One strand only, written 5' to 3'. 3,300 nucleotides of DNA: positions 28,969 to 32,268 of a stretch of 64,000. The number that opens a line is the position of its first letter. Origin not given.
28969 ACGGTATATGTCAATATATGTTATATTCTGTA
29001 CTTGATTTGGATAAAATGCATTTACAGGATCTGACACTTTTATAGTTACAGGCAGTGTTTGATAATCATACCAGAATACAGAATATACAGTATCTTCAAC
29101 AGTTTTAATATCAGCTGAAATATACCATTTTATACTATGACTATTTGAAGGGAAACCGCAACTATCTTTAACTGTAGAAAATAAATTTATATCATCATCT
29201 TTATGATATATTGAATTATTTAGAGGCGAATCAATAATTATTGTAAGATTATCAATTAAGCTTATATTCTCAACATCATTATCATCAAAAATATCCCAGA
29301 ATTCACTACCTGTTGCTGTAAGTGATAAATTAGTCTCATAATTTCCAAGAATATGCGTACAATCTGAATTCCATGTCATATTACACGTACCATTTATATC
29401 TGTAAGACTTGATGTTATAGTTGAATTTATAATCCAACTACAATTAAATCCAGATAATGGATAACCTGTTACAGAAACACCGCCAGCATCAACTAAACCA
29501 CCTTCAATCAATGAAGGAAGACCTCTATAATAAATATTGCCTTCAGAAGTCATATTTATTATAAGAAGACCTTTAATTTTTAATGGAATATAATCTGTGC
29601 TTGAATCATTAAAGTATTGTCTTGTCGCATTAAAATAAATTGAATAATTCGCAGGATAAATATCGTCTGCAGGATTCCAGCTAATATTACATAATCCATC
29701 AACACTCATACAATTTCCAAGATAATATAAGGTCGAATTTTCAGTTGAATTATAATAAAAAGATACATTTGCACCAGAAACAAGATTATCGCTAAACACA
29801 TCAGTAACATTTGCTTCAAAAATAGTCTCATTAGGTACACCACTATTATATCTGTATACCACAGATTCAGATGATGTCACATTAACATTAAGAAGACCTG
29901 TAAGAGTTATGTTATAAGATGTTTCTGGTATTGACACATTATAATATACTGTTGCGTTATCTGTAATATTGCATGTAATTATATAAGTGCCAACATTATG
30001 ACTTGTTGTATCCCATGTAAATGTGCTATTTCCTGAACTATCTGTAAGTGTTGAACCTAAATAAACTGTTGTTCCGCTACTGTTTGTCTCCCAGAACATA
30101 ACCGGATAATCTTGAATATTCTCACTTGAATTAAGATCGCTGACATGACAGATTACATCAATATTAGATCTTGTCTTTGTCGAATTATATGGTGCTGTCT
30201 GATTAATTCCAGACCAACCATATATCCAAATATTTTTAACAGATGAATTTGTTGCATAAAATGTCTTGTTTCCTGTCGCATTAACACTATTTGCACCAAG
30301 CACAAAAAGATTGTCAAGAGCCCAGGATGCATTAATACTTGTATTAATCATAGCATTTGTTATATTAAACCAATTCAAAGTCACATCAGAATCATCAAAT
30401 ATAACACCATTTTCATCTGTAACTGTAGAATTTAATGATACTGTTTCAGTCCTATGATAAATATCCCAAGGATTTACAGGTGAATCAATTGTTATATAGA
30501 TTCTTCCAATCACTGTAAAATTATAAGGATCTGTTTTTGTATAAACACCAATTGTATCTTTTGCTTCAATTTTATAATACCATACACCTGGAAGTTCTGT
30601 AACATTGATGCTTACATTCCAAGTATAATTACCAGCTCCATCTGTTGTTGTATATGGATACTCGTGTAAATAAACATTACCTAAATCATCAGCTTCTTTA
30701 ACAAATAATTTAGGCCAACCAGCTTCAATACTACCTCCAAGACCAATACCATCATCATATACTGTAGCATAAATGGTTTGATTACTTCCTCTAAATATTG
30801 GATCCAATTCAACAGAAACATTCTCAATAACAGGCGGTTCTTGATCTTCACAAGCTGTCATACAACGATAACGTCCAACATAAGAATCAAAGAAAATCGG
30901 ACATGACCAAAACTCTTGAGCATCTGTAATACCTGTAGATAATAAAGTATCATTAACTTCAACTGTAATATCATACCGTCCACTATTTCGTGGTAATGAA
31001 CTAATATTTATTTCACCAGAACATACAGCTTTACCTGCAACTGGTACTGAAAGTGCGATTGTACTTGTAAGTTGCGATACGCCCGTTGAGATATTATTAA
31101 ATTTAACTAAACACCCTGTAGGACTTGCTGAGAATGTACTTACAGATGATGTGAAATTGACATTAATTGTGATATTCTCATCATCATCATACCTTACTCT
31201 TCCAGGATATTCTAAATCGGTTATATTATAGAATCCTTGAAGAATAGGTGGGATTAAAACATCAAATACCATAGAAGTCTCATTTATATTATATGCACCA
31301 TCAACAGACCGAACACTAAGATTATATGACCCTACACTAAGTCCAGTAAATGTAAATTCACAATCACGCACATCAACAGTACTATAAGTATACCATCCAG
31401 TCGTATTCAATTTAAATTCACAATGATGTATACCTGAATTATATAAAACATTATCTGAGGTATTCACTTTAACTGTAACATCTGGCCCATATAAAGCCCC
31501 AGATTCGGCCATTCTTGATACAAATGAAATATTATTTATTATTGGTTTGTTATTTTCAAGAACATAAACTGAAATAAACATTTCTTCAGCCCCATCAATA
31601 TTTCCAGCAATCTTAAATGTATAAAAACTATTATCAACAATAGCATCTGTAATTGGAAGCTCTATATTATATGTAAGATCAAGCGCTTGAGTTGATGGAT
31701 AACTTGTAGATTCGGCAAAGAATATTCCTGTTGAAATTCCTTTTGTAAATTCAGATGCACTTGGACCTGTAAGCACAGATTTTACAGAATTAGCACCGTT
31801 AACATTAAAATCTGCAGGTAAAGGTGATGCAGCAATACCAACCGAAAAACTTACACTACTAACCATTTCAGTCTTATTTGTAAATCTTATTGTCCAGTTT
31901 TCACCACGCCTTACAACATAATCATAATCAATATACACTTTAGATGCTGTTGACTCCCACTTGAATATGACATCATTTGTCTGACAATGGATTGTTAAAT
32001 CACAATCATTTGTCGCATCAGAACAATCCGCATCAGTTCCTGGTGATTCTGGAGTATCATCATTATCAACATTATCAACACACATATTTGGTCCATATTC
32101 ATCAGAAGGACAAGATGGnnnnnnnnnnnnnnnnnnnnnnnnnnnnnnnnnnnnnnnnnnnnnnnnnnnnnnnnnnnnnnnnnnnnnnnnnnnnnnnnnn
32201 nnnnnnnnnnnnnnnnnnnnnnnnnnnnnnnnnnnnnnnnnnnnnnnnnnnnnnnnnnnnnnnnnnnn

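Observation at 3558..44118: Tandem giant surface proteins, each fused to a cytoplasmic HerA/FtsK/VirB4-type ring ATPase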

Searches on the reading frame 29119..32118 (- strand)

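Call 60: search_protein_families(library=pfam, proteins=[window:29119-32118:-], max_evalue=0.05)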
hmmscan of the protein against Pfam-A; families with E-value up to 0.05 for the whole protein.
window:29119-32118:- (1000 aa): 1 family
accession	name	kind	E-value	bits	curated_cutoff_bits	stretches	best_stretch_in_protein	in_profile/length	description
PF24421.1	Ig_J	-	0.0043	17.6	29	1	245-288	58-102/104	Tip attachment protein J, Ig-like domain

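Call 83: search_protein_families(library=ncbifam, proteins=[window:29119-32118:-], max_evalue=0.01)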
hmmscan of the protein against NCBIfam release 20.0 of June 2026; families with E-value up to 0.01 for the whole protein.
window:29119-32118:- (1000 aa): 2 families
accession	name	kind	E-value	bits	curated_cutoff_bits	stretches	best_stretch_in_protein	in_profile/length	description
NF047446.1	barrel_OmpL47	domain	0.002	18.5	40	1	213-283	4-63/68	OmpL47-type beta-barrel domain-containing protein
NF058592.1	GxPGS_dom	subfamily_domain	0.003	17.6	45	1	686-715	35-64/65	PGS family Ig-like domain-containing protein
